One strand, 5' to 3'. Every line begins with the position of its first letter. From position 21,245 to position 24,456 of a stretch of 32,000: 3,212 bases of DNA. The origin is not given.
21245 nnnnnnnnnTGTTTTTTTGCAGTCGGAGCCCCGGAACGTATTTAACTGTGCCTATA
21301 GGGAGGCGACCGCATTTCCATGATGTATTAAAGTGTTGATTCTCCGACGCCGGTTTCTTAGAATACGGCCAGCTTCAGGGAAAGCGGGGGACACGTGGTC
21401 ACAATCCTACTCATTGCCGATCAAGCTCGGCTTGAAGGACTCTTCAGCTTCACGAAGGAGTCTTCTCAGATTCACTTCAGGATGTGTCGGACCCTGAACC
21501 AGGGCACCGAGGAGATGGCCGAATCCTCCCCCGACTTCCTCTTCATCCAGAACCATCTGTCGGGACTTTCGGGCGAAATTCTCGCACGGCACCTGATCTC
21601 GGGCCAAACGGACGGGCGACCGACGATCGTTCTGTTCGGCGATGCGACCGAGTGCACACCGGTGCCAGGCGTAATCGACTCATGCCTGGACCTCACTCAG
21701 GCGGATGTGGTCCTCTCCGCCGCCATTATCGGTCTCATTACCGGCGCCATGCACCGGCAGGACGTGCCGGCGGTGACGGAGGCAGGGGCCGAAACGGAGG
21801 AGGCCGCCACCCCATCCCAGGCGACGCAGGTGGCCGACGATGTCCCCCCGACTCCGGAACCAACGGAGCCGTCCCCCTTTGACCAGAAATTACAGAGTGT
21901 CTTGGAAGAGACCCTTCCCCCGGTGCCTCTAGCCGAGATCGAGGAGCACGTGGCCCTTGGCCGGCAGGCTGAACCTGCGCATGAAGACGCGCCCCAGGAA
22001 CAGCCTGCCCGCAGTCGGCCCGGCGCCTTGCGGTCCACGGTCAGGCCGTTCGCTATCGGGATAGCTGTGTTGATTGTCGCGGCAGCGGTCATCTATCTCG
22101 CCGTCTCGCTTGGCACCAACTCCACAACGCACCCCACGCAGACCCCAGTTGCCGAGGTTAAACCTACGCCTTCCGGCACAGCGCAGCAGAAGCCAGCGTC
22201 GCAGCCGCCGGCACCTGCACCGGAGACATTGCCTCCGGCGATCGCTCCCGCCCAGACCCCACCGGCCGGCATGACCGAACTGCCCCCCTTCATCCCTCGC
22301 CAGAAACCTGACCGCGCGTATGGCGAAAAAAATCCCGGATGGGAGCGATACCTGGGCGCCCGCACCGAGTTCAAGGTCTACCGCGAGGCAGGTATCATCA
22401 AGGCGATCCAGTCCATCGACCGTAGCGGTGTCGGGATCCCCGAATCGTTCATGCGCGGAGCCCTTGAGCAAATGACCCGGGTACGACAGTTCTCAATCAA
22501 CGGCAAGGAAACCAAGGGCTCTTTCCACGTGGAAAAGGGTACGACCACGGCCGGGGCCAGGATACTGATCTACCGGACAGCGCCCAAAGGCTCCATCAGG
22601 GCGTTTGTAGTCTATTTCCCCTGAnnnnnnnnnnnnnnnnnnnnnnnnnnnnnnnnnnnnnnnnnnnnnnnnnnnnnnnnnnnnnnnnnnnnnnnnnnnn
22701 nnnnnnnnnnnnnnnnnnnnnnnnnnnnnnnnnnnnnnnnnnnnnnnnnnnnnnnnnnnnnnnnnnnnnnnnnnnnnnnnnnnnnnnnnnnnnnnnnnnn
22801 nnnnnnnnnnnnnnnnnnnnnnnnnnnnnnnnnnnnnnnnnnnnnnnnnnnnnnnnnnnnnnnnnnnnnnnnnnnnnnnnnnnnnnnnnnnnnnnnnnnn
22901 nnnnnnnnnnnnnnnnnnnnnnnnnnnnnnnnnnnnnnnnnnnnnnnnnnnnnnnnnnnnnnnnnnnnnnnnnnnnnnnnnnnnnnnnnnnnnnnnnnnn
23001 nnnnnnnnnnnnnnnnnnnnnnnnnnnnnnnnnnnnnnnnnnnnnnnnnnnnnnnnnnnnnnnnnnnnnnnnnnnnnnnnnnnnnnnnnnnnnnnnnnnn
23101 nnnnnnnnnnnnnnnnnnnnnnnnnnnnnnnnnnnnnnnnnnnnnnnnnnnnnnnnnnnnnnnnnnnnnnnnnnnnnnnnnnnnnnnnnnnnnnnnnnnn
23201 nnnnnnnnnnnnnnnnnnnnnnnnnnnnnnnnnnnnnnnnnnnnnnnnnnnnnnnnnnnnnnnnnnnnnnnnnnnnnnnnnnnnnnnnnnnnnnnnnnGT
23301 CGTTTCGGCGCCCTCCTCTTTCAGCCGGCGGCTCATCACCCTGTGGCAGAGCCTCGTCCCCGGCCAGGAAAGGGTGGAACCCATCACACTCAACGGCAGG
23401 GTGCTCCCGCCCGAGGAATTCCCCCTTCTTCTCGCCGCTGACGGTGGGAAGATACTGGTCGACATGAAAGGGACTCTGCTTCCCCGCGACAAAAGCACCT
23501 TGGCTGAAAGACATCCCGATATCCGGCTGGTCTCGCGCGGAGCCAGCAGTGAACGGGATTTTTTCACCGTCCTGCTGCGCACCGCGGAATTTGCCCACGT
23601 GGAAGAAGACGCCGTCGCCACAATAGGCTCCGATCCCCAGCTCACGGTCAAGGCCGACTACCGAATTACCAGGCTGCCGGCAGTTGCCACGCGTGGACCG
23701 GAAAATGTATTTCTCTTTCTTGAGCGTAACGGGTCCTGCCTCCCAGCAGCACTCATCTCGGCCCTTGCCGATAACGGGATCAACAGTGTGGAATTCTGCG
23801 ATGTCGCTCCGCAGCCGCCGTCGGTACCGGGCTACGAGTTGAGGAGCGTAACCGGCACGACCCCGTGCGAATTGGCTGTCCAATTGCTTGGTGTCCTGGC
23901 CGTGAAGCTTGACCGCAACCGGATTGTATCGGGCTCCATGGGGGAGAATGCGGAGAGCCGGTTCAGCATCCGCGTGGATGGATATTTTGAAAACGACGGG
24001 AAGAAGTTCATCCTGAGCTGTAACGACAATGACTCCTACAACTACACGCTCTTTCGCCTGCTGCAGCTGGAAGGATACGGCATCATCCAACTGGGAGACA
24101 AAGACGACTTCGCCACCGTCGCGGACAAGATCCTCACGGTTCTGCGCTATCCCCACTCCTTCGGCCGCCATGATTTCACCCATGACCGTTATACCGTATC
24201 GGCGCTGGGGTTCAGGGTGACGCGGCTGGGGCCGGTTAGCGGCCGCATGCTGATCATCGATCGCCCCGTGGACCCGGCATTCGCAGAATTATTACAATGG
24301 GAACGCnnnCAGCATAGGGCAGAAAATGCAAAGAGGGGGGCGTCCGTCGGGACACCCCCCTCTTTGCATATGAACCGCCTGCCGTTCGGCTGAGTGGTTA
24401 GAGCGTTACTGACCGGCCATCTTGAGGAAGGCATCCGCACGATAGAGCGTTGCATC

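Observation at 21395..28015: Two convergent uncharacterised gene pairs form a possible peptidoglycan-tethered, periplasm-spanning envelope module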

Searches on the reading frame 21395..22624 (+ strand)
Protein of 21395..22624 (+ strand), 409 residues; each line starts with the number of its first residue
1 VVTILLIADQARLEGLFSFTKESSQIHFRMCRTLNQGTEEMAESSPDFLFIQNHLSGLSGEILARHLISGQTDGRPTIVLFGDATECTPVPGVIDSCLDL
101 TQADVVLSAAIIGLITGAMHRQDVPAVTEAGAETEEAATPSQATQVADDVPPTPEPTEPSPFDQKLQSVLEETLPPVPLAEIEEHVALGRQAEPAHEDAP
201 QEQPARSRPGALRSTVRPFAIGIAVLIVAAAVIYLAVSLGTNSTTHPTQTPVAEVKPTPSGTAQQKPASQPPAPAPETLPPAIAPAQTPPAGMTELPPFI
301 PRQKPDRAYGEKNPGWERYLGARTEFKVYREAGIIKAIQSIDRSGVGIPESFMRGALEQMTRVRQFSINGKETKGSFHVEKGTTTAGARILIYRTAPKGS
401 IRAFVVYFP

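Call 3: search_protein_families(library=pfam, proteins=[window:21395-22624:+], max_evalue=0.1)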
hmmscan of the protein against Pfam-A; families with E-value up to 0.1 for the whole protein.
window:21395-22624:+ (409 aa): 0 families

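Call 4: search_protein_families(library=ncbifam, proteins=[window:21395-22624:+], max_evalue=0.1)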
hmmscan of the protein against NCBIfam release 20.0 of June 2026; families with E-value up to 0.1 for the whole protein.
window:21395-22624:+ (409 aa): 4 families
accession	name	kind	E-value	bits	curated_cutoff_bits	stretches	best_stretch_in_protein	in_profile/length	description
TIGR03931.1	T7SS_Rv3446c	hypoth_equivalog_domain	0.013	15.9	47.6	1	219-275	2-58/194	type VII secretion-associated protein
TIGR02154.1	PhoB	equivalog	0.027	13.8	296.2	1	3-87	4-89/226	phosphate regulon transcriptional regulator PhoB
TIGR03208.1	cyc_hxne_CoA_lg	equivalog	0.042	12.6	792.3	1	60-178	194-310/538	cyclohexanecarboxylate-CoA ligase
NF038218.1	IcmG_DotF_IVB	equivalog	0.068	12.8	200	0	196-279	25-110/266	type IVB secretion system protein IcmG/DotF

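Call 11: search_solved_structures(query=window:21395-22624:+, max_evalue=1)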
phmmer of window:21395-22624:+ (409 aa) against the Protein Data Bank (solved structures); distinct sequences matched with E-value up to 1: 0.

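Call 21: find_homologous_proteins(query=window:21395-22624:+, max_evalue=0.001)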
Query window:21395-22624:+ (409 aa): 48 proteins with E <= 0.001 among 8000 candidates.
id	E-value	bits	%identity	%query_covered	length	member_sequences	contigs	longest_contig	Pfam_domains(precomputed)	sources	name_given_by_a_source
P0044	1.4e-264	895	100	100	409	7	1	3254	-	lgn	-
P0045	7.5e-256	866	97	100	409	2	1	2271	-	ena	-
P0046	8.8e-228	774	87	100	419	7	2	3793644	-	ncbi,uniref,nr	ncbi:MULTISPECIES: hypothetical protein [Geobacter]|uniref:hypothetical protein n=1 Tax=Geobacter Ta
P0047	1.7e-227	773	84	100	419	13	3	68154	-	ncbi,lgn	ncbi:hypothetical protein [Geobacter anodireducens]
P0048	1.0e-152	527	65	100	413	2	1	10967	-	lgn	-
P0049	1.9e-103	365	49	100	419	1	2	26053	-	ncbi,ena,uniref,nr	ncbi:hypothetical protein [Geobacter sp.]|uniref:hypothetical protein n=1 Tax=Geobacter sp. TaxID=46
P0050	1.9e-97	345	47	100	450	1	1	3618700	-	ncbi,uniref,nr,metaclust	ncbi:hypothetical protein [Geobacter pickeringii]|uniref:Uncharacterized protein n=1 Tax=Geobacter p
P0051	3.6e-97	344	46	100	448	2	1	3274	-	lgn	-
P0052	2.1e-96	341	46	100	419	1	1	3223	-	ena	-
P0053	1.3e-95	339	45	100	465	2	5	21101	-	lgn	-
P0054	3.8e-95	337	45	100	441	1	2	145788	-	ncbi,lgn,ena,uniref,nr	ncbi:hypothetical protein [Geobacter sp.]|uniref:hypothetical protein n=1 Tax=Geobacter sp. TaxID=46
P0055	5.9e-94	333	43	100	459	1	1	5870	-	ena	-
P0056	1.6e-93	332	68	29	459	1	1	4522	-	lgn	-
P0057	1.6e-91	325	64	29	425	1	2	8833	-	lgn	-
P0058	2.7e-91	325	44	100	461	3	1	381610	-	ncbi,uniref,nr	ncbi:hypothetical protein [Geobacter grbiciae]|uniref:hypothetical protein n=1 Tax=Geobacter grbicia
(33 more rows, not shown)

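Call 52: predict_structure(alignment_id=A2)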
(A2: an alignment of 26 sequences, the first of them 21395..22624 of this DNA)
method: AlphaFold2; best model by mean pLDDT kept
length: 409 residues; sequences in the alignment: 26
mean_pLDDT: 74.6   pTM: 0.39
mean pLDDT of the five models: 74.6, 74.2, 73.7, 73.0, 68.2
residues with pLDDT >= 90: 184; 70-90: 70; 50-70: 49; < 50: 106
segments of 3 or more residues with pLDDT < 50: 124-154, 173-181, 183-214, 240-256, 280-286
pLDDT, mean of each block of 10 residues (from residue 1): 94 94 91 92 93 91 90 86 86 93 93 87 47 40 38 50 64 50 45 41 41 51 75 71 42 48 50 52 52 91 86 94 94 95 94 94 93 92 94 89 95
secondary structure, 60 per line:
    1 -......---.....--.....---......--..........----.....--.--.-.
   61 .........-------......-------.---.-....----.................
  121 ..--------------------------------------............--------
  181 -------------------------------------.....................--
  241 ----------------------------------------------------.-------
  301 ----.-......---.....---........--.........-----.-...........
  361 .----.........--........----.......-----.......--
elements in order: E2-7 H11-15 H18-22 E26-31 H34-43 E48-52 H60-69 E77-82 E96-99 H104-122 H161-172 H218-238 H307-312 E316-320 E324-331 E334-342 H350-361 E366-374 E377-384 E389-395 E401-407

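Call 55: fold_search(model_id=the predicted structure, library=pdb)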
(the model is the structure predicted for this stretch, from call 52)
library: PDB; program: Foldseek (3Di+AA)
matches with E <= 10: 1426; with E <= 0.001: 132
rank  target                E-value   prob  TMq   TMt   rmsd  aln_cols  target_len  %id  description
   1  2nt4                  4.9e-05  1.00  0.25  0.71   3.0       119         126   17  Receiver domain from Myxococcus xanthus social motility protein FrzS (H92F mutant) (released 2007-03-13)
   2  1m5u                  5.3e-05  1.00  0.23  0.75   3.3       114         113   17  CRYSTAL STRUCTURE OF THE RESPONSE REGULATOR DIVK. STRUCTURE AT PH 8.0 IN THE APO-FORM (released 2002-11-15)
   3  9ckx_A                5.3e-05  1.00  0.22  0.39  10.3       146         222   14  Crystal structure of Dsk2 Sti1 domain bound to a transmembrane domain (released 2025-03-12)
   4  2pkx_A                5.6e-05  1.00  0.24  0.75   3.4       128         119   12  E.coli response regulator PhoP receiver domain (released 2007-05-22)
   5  3f7a_B                6.3e-05  1.00  0.24  0.25   4.0       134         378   20  Structure of Orthorhombic crystal form of Pseudomonas aeruginosa RssB (released 2009-11-24)
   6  5u8m_A                6.7e-05  1.00  0.27  0.46   5.4       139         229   13  A novel family of redox sensors in the streptococci evolved from two-component response regulators (released 2017-12-20)
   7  8e9i_O                7.1e-05  1.00  0.23  0.68   3.7       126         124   16  Mycobacterial respiratory complex I, semi-inserted quinone (released 2022-10-12)
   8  1mb0                  9.1e-05  1.00  0.23  0.78   3.3       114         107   16  CRYSTAL STRUCTURE OF THE RESPONSE REGULATOR DIVK AT PH 8.0 IN COMPLEX WITH MN2+ (released 2002-12-04)
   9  2nt3                  1.0e-04  1.00  0.25  0.73   3.1       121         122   17  Receiver domain from Myxococcus xanthus social motility protein FrzS (Y102A Mutant) (released 2007-03-13)
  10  3nhm_A                1.0e-04  1.00  0.24  0.73   3.4       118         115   19  Crystal structure of a response regulator from Myxococcus xanthus (released 2010-07-21)
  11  2zwm_A                1.0e-04  1.00  0.23  0.70   3.3       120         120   16  Crystal structure of YycF receiver domain from Bacillus subtilis (released 2009-07-14)
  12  1zh4_A                1.2e-04  1.00  0.25  0.75   3.1       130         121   15  Crystal Structure Of The Mg+2/BeF3-Bound Receiver Domain Of Kdp Potassium Transport System Response Regulator KdpE (released 2005-12-13)
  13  3grc_A                1.2e-04  1.00  0.25  0.69   3.6       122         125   17  Crystal structure of a sensor protein from Polaromonas sp. JS666 (released 2009-04-14)
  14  2i6f_A                1.2e-04  1.00  0.24  0.70   3.3       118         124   16  Receiver domain from Myxococcus xanthus social motility protein FrzS (released 2007-03-13)
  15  2i6f_C                1.2e-04  1.00  0.24  0.73   3.2       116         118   16  Receiver domain from Myxococcus xanthus social motility protein FrzS (released 2007-03-13)
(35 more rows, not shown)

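Call 62: search_solved_structures(query=A2, max_evalue=10)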
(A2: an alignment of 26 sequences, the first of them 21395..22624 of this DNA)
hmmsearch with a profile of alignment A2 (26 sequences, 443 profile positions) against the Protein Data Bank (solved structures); distinct sequences matched with E-value up to 10: 20.
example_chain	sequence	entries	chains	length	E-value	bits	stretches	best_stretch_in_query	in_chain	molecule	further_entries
2jba_B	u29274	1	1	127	0.004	19.9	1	3-117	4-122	PHOSPHATE REGULON TRANSCRIPTIONAL REGULATORY PROTEIN PHOB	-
2jba_A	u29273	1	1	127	0.0047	19.7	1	3-117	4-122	PHOSPHATE REGULON TRANSCRIPTIONAL REGULATORY PROTEIN PHOB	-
6gyb_c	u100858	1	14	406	0.01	18.5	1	216-330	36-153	VirB10 protein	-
1b00_A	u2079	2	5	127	0.026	17.2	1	3-117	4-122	PHOSPHATE REGULON TRANSCRIPTIONAL REGULATORY PROTEIN PHOB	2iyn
1zes_A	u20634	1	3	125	0.027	17.2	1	3-117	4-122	Phosphate regulon transcriptional regulatory protein phoB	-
7o3j_A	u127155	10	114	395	0.12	15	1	211-320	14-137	TrwE protein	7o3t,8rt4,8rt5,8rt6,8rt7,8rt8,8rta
2jb9_A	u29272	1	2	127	0.35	13.5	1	10-117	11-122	PHOSPHATE REGULON TRANSCRIPTIONAL REGULATORY PROTEIN PHOB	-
3t6k_A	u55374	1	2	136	0.57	12.8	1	3-123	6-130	Response regulator receiver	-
30je_A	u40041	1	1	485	0.77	12.4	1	244-320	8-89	Envelope glycoprotein C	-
5e3j_A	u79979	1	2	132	0.89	12.2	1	3-73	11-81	Response regulator RstA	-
5hm6_A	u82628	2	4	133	0.91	12.1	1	3-73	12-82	BfmR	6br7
6vbf_A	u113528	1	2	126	0.98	12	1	3-72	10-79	Two-component regulatory system response regulator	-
6c14_A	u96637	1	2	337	2.1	10.9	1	248-311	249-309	Protocadherin-15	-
8rgz_A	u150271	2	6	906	3.1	10.4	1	248-320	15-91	Envelope glycoprotein B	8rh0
9dd6_E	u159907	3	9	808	4.6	9.8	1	248-320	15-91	Glycoprotein B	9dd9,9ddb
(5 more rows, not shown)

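Call 78: fold_search(model_id=the predicted structure, library=viral)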
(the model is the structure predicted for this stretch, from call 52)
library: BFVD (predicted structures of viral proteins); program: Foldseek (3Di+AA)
matches with E <= 10: 602; with E <= 0.001: 4
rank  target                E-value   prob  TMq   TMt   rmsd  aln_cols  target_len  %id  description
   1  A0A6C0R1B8            2.0e-04  1.00  0.21  0.54   7.4       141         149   12  Hybrid sensor histidine kinase-response regulator [Alteromonas phage vB_AmeM_PT11-V22]
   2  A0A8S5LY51            3.5e-04  1.00  0.21  0.27   6.0       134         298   13  Response regulator protein [Myoviridae sp. ctrnx29]
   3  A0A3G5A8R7            7.7e-04  1.00  0.21  0.14   3.7       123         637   13  histidine kinase [Hyperionvirus sp.]
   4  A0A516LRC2            9.8e-04  1.00  0.23  0.56   7.1       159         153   14  (no name in the UniProt tables at hand)
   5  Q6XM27                1.8e-03  1.00  0.25  0.23   6.4       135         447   16  FirrV-1-B9 [Feldmannia irregularis virus a]
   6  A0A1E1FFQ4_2          1.9e-03  0.38  0.13  0.06  32.0       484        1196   10  Polyprotein [Winged bean alphaendornavirus 1]
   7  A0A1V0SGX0            2.3e-03  1.00  0.24  0.09  31.3       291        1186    7  Putative sensor histidine kinase [Hokovirus HKV1]
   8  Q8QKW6                3.1e-03  1.00  0.25  0.18   4.0       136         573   16  histidine kinase [Ectocarpus siliculosus virus 1 (isolate New Zealand/Kaikoura/1988)]
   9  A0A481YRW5            3.3e-03  1.00  0.25  0.19   4.5       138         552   17  Signal transduction histidine kinase [Marseillevirus LCMAC101]
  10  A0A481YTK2            4.8e-03  1.00  0.25  0.15   7.4       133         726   11  Histidine kinase [Marseillevirus LCMAC102]
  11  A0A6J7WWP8            6.2e-03  1.00  0.24  0.41   3.5       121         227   10  TtrR Response regulator [uncultured Caudovirales phage]
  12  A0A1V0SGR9            6.6e-03  1.00  0.25  0.74   3.3       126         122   10  Putative sensor histidine kinase [Hokovirus HKV1]
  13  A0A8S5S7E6            6.6e-03  0.90  0.16  0.25  20.1       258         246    9  Zinc-ribbon domain protein [Myoviridae sp. ctnzH2]
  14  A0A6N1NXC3            1.2e-02  1.00  0.23  0.49   4.1       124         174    6  Histidine protein kinase SLN1 [Tupanvirus deep ocean]
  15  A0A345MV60            1.5e-02  0.63  0.16  0.14  25.0       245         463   12  (no name in the UniProt tables at hand)
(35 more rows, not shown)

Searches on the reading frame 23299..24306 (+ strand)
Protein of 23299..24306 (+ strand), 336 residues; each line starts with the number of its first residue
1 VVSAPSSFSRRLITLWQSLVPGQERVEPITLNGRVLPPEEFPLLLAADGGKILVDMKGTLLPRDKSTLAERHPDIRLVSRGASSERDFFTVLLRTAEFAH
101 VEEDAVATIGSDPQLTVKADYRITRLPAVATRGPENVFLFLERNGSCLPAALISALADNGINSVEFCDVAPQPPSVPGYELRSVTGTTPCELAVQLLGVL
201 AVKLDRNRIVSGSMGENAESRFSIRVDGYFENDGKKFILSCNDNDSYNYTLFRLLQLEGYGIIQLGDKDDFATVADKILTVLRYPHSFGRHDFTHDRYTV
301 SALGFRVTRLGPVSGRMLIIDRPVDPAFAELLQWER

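Call 56: search_protein_representatives(protein=window:23299-24306:+)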
Query: 336 residues. Proteins with E-value up to 0.001 (for the whole library): 152; up to 1e-10: 121; up to 1e-30: 41. The best 150 are listed.
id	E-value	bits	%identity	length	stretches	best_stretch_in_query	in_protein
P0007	1.8e-116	405.2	53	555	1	2-334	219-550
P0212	1.5e-108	379.1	50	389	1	6-334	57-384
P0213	2.4e-47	177.9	37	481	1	34-331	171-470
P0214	1.1e-46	175.7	37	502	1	11-334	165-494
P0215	2.6e-44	168.0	36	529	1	15-334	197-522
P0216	5.9e-43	163.5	32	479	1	13-334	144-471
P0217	8.9e-42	159.6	35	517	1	15-333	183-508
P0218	3.1e-40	154.6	33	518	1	14-333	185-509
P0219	2.0e-39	151.9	34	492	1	20-334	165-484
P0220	3.4e-39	151.1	34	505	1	14-334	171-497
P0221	3.5e-39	151.1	37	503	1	35-331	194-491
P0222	4.1e-39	150.9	33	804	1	34-332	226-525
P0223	1.4e-37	145.9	31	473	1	35-328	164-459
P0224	2.6e-37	144.9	33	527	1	35-332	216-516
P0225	3.6e-37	144.5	32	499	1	8-332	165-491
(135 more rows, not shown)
